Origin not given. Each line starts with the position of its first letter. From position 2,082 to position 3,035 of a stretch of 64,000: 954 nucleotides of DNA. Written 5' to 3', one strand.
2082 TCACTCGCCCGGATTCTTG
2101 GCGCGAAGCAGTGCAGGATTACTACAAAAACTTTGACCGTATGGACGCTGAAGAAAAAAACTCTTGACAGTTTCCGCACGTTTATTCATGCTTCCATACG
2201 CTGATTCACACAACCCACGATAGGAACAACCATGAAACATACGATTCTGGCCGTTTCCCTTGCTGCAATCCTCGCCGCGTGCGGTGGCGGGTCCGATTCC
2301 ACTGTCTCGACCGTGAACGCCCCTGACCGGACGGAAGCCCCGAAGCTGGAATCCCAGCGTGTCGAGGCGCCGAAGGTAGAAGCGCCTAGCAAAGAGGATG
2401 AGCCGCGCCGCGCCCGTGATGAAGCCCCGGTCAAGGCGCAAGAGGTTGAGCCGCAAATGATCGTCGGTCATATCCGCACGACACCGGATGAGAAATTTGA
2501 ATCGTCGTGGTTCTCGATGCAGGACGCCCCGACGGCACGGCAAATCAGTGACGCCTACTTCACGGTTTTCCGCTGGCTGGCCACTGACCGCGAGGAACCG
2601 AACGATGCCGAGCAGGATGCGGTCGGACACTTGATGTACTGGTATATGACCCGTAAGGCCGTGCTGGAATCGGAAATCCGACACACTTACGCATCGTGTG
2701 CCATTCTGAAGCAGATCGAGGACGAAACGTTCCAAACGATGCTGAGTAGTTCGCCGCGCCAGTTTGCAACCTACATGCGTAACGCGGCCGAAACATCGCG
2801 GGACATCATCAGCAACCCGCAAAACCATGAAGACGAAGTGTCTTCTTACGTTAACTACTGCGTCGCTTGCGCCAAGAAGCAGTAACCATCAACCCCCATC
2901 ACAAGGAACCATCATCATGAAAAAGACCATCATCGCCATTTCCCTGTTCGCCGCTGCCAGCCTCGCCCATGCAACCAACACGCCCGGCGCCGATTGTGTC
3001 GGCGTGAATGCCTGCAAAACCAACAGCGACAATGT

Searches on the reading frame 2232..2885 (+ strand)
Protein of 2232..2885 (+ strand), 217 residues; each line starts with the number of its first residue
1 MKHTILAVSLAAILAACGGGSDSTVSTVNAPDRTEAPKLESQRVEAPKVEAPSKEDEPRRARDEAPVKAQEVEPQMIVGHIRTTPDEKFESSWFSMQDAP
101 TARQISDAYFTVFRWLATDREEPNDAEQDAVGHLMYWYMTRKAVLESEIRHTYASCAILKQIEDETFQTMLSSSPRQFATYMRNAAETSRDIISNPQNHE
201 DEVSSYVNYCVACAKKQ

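Call 25: find_encoding_contigs(protein=window:2232-2885:+, flank=10000, max_places=8)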
Protein window:2232-2885:+ (217 aa): 4 contigs read that carry it; 1 place shown.
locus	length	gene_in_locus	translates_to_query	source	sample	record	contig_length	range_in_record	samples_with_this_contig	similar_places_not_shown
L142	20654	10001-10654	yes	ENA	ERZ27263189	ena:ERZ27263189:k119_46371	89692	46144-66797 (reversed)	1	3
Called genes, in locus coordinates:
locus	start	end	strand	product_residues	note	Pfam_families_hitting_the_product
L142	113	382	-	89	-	PF19905:DUF6378 (weak)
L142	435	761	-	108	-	-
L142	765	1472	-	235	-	-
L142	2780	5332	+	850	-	PF13148:DUF3987 (faint)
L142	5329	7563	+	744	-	PF05203:Hom_end_hint, PF00270:DEAD (weak), PF04851:ResIII, PF00271:Helicase_C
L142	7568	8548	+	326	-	PF08707:PriCT_2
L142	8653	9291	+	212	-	-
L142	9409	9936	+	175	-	-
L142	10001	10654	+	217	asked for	-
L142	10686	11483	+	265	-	-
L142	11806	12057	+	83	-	-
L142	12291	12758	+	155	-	-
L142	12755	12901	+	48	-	-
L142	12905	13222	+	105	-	-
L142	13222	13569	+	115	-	-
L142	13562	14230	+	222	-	PF00692:dUTPase, PF22769:DCD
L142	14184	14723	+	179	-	-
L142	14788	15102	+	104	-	-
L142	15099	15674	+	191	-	-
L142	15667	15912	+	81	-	-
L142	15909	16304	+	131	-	-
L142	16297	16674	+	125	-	-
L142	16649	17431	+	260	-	PF02511:Thy1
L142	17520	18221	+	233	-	-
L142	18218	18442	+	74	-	-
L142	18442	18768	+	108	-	-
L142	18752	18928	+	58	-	-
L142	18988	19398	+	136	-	-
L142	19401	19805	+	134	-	-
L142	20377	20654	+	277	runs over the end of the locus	-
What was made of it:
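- The regulator gene is adjacent and divergent, a typical autoregulatory layout (call 25).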

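Call 33: find_related_loci(query=L142:2780-5332:+, collection=viral_contigs, flank=6000)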
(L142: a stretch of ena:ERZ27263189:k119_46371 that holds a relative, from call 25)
Query L142:2780-5332:+ (850 aa) in viral_contigs; peptide patterns used: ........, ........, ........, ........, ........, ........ (x = any residue, [..] = any of these).
15 stretches matched a pattern; 3 encode a relative of the query (tblastn E <= 1e-3); 3 distinct loci.
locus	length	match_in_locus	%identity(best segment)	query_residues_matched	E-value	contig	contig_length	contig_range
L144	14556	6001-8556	89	1-850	0e+0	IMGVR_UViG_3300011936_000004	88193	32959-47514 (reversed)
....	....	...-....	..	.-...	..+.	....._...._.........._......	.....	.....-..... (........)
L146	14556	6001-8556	87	1-850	0e+0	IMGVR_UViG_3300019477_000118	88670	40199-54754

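Call 42: search_protein_families(library=pfam, proteins=[L142:435-761:-, L142:113-388:-, L142:2780-5332:+, L142:5329-7563:+, L142:7568-8548:+, L142:8653-9291:+, L142:9409-9936:+], max_evalue=0.1)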
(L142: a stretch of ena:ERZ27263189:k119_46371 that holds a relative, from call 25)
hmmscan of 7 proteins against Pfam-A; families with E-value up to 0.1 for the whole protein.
L142:435-761:- (108 aa): 0 families

L142:113-388:- (91 aa): 1 family
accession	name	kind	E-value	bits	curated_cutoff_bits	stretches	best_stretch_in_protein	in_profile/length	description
PF19905.4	DUF6378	-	5.1e-07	30.3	27.1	1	13-83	14-78/81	Domain of unknown function (DUF6378)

L142:2780-5332:+ (850 aa): 1 family
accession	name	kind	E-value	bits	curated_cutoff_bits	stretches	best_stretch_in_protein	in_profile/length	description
PF13148.11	DUF3987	-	1.7e-08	34.5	27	2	401-466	5-69/364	Protein of unknown function (DUF3987)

L142:5329-7563:+ (744 aa): 7 families
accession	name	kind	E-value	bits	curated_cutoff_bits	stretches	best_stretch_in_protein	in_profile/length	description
PF00271.37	Helicase_C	-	6.5e-15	55.8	23.5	1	368-472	5-108/110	Helicase conserved C-terminal domain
PF05203.21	Hom_end_hint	-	3e-13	50.7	32.1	1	32-97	1-76/228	Hom_end-associated Hint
PF04851.21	ResIII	-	7.4e-12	45.9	22.5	1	164-290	34-162/164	Type III restriction enzyme, res subunit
PF00270.35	DEAD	-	5.5e-06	26.6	26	1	164-290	25-160/167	DEAD/DEAH box helicase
PF14952.11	zf-tcix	-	0.0012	18.8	31.2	1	518-544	10-36/42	Putative treble-clef, zinc-finger, Zn-binding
PF18766.7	SWI2_SNF2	-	0.0027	17.8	26.7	1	160-289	25-154/221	SWI2/SNF2 ATPase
PF01137.26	RTC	-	0.075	12.6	27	0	676-727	10-61/221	RNA 3'-terminal phosphate cyclase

L142:7568-8548:+ (326 aa): 1 family
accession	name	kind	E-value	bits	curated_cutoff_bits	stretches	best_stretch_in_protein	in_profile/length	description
PF08707.16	PriCT_2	-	1.6e-15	57.7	22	1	12-80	2-77/77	Primase C terminal 2 (PriCT-2)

L142:8653-9291:+ (212 aa): 0 families

L142:9409-9936:+ (175 aa): 2 families
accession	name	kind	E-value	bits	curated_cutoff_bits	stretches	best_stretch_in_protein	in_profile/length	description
PF19708.4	DUF6205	-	0.013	16.3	27.3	1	96-160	56-118/141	Family of unknown function (DUF6205)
PF08139.17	LPAM_1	-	0.049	14.5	20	1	1-17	1-17/18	Prokaryotic membrane lipoprotein lipid attachment site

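Call 43: search_protein_families(library=phrogs, proteins=[L142:435-761:-, L142:113-388:-, L142:2780-5332:+, L142:5329-7563:+, L142:7568-8548:+, L142:8653-9291:+, L142:9409-9936:+], max_evalue=0.01)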
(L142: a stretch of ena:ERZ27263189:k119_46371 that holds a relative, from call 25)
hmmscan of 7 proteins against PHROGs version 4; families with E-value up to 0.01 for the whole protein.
L142:435-761:- (108 aa): 0 families

L142:113-388:- (91 aa): 7 families
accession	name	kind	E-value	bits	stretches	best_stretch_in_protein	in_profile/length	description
phrog_17775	-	unknown function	4.1e-32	112.5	1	10-89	82-161/163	-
phrog_16943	-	unknown function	8.3e-32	111.4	1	3-88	1-86/166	-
phrog_474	-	other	2.1e-20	74.8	1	9-87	140-212/274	phosphofructokinase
phrog_37386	-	unknown function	3.2e-15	57.7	1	10-89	98-177/179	-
phrog_18396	-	unknown function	6.6e-05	24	1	33-81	192-240/248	-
phrog_1167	-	other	0.00074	20.8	1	53-84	53-83/169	phosphofructokinase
phrog_6328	-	unknown function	0.001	20.3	1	50-81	207-237/249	-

L142:2780-5332:+ (850 aa): 3 families
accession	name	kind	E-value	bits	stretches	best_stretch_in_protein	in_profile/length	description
phrog_3022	-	DNA, RNA and nucleotide metabolism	3.9e-19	69.6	2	14-257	16-266/788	DNA primase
phrog_8643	-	DNA, RNA and nucleotide metabolism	1.6e-05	25.8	1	35-156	47-172/179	DNA polymerase/primase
phrog_2373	-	DNA, RNA and nucleotide metabolism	0.0082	15.8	0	401-450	82-130/515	DNA helicase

L142:5329-7563:+ (744 aa): 6 families
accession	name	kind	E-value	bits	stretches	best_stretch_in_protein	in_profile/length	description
phrog_16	-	DNA, RNA and nucleotide metabolism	1.9e-73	249.1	1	164-629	301-682/986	DNA helicase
phrog_9690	-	DNA, RNA and nucleotide metabolism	4.8e-08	33.4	1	375-493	155-276/306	DNA helicase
phrog_16694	-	unknown function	9.9e-08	31.4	1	349-473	529-660/1010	-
phrog_62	-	DNA, RNA and nucleotide metabolism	2e-05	23.2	1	164-289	720-848/1881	DNA helicase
phrog_27849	-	unknown function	3.9e-05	23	1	370-477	437-549/664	-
phrog_6819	-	DNA, RNA and nucleotide metabolism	0.005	16.3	0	374-452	230-309/645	Holliday junction branch migration helicase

L142:7568-8548:+ (326 aa): 5 families
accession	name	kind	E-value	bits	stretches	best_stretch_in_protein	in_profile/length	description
phrog_2597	-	DNA, RNA and nucleotide metabolism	4e-12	46.5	1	11-89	7-90/747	DNA primase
phrog_29234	-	unknown function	8e-12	45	1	9-92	241-328/887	-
phrog_3022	-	DNA, RNA and nucleotide metabolism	3.1e-05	23.6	1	10-97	211-330/788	DNA primase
phrog_2249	-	DNA, RNA and nucleotide metabolism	0.0002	21.1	1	14-222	27-212/802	DNA primase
phrog_15962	-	DNA, RNA and nucleotide metabolism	0.0018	17.6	1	25-106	262-353/835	DNA primase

L142:8653-9291:+ (212 aa): 0 families

L142:9409-9936:+ (175 aa): 0 families
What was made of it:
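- Copy A abuts the primase-helicase, a helicase and a PriCT_2 gene (calls 25, 42, 43).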

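Call 86: search_dna_similar(query=L142:2780-5332:+, collection=phages, mode=protein, max_rows=15)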
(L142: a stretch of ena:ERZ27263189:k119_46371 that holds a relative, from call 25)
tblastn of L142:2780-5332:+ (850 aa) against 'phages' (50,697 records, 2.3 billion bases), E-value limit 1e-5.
No match.

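Call 87: search_dna_similar(query=L142:2780-5332:+, collection=plasmids, mode=protein, max_rows=15)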
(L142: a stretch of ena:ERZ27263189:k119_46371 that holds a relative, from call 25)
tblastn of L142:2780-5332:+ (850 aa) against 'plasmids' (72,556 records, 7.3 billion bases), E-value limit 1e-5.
No match.
